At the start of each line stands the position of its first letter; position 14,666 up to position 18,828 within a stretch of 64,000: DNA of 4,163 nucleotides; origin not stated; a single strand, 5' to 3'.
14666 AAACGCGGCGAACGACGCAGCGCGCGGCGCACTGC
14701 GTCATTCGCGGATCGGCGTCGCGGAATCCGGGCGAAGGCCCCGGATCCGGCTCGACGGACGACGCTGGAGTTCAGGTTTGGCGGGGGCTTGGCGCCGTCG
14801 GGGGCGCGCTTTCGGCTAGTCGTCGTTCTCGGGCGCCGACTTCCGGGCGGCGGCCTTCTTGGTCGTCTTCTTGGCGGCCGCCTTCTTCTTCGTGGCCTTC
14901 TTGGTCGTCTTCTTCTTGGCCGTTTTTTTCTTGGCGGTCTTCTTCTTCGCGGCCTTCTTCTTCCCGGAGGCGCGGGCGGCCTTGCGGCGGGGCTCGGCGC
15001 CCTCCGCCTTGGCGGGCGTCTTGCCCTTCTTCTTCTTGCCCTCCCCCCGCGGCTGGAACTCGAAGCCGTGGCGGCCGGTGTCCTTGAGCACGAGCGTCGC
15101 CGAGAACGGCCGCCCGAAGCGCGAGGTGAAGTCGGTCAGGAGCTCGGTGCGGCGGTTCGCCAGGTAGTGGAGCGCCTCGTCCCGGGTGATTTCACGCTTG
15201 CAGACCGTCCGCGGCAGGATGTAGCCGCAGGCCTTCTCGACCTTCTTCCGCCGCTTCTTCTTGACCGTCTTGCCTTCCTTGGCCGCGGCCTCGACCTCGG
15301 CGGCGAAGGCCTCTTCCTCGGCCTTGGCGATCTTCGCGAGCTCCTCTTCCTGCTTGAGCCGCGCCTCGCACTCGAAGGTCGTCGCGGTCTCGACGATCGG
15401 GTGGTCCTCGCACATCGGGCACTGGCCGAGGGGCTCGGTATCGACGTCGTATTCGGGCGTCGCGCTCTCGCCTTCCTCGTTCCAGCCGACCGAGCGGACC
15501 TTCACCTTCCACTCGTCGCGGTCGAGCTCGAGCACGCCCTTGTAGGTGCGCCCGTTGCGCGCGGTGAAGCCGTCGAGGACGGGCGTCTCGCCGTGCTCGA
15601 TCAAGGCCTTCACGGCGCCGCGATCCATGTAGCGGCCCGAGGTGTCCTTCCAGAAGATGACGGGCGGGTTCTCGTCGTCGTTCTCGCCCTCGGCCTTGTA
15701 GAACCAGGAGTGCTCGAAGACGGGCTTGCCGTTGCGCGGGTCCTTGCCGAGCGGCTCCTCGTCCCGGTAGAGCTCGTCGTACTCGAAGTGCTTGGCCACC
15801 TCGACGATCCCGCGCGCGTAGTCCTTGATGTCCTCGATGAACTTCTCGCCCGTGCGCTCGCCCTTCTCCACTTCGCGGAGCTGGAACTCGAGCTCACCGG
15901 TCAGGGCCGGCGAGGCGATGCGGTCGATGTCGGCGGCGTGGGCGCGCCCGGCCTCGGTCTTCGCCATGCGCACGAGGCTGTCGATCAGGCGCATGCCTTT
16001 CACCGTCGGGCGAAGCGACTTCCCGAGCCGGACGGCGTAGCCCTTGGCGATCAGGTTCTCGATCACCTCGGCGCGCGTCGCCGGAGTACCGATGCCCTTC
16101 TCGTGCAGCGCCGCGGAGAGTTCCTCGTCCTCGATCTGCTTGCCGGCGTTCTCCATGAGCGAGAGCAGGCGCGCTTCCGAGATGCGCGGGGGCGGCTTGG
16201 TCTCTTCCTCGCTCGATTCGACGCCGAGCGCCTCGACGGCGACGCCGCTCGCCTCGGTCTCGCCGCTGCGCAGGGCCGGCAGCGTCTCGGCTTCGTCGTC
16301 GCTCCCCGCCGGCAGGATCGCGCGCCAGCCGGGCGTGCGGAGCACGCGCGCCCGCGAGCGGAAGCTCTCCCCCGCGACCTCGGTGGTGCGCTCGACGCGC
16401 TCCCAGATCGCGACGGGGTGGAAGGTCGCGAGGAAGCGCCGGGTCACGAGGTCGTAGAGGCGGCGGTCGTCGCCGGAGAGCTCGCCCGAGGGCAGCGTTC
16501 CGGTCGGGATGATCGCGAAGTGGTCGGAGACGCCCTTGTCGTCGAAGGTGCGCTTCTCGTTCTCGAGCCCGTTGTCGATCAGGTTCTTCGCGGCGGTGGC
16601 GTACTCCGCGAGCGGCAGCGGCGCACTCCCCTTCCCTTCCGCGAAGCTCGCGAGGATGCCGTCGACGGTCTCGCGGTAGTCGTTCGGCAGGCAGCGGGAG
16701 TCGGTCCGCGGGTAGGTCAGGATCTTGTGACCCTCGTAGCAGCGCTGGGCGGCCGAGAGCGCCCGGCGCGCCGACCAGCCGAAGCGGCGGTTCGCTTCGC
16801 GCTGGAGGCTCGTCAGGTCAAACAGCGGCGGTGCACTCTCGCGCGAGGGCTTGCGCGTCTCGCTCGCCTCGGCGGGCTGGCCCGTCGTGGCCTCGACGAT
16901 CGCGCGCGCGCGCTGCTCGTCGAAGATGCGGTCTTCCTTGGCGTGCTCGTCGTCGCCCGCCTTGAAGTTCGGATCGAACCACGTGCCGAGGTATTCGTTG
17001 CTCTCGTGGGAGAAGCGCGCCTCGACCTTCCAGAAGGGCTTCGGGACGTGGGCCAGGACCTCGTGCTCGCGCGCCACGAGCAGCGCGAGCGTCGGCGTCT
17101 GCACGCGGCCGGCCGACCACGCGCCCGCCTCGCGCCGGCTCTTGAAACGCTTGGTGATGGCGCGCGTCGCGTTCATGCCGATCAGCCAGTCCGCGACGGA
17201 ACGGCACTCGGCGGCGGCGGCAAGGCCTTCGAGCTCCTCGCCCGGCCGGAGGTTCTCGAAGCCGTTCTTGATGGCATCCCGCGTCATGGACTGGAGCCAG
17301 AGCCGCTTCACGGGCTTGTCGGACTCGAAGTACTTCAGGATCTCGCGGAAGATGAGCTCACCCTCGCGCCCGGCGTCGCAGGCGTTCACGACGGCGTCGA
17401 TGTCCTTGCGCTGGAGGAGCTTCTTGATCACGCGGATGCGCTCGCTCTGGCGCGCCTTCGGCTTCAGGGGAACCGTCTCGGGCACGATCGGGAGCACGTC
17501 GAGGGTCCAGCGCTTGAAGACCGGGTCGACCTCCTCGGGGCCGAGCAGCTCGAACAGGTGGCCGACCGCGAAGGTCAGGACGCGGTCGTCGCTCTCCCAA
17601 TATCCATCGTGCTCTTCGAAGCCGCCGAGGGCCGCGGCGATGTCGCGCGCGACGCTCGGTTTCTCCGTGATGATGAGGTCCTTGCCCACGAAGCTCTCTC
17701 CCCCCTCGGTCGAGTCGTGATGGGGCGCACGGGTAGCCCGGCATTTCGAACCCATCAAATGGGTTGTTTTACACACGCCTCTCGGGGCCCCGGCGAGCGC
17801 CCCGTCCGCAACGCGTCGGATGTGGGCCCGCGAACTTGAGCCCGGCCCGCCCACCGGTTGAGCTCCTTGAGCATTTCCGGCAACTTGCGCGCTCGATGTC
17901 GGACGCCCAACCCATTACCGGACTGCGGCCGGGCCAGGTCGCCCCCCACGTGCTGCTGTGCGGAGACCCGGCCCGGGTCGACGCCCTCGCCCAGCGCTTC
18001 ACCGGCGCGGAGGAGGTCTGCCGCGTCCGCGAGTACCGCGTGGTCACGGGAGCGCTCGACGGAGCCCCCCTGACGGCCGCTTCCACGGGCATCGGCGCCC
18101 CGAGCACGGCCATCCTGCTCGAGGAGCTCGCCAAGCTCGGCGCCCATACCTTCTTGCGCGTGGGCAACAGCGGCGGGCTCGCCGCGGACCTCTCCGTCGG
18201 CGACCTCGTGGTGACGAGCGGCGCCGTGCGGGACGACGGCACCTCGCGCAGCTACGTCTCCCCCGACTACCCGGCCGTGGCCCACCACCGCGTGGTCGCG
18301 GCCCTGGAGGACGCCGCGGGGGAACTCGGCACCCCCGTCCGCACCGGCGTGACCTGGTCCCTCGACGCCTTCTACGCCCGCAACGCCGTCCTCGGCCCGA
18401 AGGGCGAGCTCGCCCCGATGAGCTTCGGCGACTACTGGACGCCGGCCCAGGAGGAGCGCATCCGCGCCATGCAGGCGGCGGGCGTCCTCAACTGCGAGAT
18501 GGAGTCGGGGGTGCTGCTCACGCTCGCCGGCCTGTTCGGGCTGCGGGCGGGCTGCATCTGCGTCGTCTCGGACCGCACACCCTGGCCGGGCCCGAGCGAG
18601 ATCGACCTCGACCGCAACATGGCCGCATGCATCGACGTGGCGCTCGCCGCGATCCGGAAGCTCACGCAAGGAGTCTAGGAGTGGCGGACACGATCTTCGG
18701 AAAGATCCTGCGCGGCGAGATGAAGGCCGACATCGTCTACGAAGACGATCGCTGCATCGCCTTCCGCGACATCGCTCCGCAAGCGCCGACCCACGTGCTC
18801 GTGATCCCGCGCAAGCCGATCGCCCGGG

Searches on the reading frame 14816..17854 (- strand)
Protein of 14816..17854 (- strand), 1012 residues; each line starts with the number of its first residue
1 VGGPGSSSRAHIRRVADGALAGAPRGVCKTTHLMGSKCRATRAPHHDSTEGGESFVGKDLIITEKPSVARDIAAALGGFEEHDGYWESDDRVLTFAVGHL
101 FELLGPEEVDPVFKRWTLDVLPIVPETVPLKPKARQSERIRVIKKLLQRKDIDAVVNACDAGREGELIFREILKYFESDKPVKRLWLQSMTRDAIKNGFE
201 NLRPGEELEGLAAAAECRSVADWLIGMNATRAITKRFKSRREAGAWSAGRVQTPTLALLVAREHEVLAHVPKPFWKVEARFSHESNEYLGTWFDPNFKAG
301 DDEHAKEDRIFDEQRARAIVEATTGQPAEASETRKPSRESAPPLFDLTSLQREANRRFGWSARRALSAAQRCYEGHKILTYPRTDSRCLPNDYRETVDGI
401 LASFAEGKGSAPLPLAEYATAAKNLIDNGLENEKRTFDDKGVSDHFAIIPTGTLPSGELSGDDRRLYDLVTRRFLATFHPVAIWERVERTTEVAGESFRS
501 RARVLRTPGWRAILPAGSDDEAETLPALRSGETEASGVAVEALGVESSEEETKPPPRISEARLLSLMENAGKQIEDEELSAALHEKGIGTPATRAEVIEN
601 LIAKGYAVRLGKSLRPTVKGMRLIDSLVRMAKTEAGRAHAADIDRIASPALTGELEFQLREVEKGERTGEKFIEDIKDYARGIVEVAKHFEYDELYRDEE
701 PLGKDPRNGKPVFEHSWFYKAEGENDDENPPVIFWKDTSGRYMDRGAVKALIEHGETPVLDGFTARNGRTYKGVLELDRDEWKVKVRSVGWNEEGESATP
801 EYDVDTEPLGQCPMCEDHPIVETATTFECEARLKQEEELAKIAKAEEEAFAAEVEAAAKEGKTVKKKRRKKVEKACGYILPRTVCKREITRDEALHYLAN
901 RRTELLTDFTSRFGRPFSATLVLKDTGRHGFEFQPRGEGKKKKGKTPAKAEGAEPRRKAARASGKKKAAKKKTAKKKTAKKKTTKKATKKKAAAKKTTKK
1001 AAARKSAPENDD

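Call 12: search_protein_families(library=pfam, proteins=[window:14816-17854:-], max_evalue=0.01)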
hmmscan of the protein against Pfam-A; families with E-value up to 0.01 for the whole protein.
window:14816-17854:- (1012 aa): 3 families
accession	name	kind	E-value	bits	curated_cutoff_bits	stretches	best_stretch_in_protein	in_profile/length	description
PF01131.25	Topoisom_bac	-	4.2e-105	352.5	35.1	1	209-673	4-410/411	DNA topoisomerase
PF13342.12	Toprim_Crpt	-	7.2e-24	84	32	2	876-933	2-59/60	C-terminal repeat of topoisomerase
PF01751.28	Toprim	-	4.5e-09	36.8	23.1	1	60-186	2-92/96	Toprim domain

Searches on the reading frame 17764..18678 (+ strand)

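Call 12: search_protein_families(library=pfam, proteins=[window:17764-18678:+], max_evalue=0.01)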
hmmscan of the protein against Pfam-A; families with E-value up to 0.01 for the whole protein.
window:17764-18678:+ (304 aa): 1 family
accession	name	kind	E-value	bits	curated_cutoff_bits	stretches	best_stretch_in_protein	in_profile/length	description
PF01048.26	PNP_UDP_1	-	3.1e-41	141.7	25.1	1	62-274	2-203/233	Phosphorylase superfamily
